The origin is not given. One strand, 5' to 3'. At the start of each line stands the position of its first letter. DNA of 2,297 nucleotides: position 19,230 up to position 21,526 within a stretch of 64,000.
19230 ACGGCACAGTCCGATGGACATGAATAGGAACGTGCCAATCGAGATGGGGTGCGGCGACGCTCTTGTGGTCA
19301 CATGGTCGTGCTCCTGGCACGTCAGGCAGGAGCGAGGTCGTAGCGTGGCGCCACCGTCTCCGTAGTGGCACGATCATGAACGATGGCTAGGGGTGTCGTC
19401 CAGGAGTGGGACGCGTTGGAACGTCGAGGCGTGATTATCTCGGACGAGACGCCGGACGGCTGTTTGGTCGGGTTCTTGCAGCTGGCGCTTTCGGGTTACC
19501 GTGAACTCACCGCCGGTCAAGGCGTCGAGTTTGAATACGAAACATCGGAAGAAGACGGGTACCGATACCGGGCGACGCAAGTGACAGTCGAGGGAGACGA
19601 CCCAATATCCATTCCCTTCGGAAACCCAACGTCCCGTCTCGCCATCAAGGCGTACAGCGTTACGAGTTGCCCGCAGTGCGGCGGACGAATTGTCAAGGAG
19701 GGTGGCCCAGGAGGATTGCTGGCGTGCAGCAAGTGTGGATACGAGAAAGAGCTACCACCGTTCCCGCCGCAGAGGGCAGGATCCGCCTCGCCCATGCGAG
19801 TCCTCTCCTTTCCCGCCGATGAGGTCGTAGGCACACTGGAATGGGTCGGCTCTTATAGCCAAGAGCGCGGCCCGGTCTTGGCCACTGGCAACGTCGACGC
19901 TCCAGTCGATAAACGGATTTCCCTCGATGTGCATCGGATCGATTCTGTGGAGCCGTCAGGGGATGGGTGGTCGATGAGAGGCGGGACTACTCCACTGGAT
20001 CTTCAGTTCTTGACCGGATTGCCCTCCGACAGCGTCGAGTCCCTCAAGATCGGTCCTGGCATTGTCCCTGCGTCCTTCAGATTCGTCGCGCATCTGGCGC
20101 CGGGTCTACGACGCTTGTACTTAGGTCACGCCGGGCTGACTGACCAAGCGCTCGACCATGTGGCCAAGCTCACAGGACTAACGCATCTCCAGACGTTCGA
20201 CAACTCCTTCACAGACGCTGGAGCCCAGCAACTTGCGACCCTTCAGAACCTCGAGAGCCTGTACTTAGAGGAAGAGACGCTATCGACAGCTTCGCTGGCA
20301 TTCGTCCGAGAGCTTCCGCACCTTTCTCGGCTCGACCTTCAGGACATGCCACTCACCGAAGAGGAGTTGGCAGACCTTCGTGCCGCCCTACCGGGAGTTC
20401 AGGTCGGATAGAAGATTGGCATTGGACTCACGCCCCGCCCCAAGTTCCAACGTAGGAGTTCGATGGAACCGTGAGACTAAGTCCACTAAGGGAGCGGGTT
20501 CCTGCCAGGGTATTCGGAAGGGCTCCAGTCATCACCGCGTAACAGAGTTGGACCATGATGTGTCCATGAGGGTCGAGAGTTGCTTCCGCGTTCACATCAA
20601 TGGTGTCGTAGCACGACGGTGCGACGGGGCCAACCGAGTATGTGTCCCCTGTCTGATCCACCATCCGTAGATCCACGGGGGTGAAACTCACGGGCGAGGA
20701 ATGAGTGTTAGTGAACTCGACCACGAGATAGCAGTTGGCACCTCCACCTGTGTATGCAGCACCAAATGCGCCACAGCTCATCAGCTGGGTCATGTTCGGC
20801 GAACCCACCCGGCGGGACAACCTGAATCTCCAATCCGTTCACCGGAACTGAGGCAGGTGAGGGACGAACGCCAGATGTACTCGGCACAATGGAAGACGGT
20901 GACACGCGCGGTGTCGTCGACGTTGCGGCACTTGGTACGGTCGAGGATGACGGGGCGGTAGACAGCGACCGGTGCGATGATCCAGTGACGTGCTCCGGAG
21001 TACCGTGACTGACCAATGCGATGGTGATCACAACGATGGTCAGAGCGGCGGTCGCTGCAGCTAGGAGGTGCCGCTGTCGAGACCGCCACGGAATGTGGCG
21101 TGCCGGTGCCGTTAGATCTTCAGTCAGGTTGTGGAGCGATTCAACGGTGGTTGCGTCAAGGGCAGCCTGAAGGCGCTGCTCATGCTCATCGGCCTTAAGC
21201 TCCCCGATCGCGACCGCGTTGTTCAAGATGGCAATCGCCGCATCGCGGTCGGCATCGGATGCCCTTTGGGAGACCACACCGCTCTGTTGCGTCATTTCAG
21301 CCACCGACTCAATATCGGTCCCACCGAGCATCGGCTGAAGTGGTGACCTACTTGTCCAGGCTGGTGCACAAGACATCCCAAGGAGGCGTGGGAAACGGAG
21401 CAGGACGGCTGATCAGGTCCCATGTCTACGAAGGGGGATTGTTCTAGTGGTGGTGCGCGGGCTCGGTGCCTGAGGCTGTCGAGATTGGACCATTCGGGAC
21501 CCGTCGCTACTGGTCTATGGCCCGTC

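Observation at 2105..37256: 35-kb AT-richer island bracketed by ~120-bp imperfect direct repeats, with the right repeat 10 bp from the ssrA 3' end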

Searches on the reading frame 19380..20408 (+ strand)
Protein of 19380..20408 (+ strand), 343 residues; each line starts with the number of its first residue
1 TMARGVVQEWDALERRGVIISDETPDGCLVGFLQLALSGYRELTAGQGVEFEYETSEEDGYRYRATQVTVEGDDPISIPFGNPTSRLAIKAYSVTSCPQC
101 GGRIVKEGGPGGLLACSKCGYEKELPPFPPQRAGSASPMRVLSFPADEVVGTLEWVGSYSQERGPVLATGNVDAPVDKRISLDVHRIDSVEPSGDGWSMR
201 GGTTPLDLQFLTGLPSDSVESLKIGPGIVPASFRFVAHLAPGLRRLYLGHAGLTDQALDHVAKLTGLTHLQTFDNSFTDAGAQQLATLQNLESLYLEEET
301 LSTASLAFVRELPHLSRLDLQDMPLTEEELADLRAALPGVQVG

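Call 114: search_protein_families(library=pfam, proteins=[window:19380-20408:+], max_evalue=0.01)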
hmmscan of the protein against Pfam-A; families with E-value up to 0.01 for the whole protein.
window:19380-20408:+ (343 aa): 3 families
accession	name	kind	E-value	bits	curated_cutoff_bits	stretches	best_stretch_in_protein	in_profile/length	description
PF13855.12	LRR_8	-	6.1e-05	23.1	27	1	267-322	3-58/61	Leucine rich repeat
PF12799.13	LRR_4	-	0.00026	21.6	27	0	241-272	1-30/44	Leucine Rich repeats (2 copies)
PF00313.28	CSD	-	0.0051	17.1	27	1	4-68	2-63/66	'Cold-shock' DNA-binding domain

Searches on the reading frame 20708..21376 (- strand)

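Call 119: search_protein_families(library=pfam, proteins=[window:20708-21376:-], max_evalue=0.01)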
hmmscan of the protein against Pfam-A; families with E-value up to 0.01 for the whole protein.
window:20708-21376:- (222 aa): 1 family
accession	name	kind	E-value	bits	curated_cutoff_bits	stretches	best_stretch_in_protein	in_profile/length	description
PF08044.16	DUF1707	-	1.2e-14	54.5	27.6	1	38-88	2-52/53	DUF1707 SHOCT-like domain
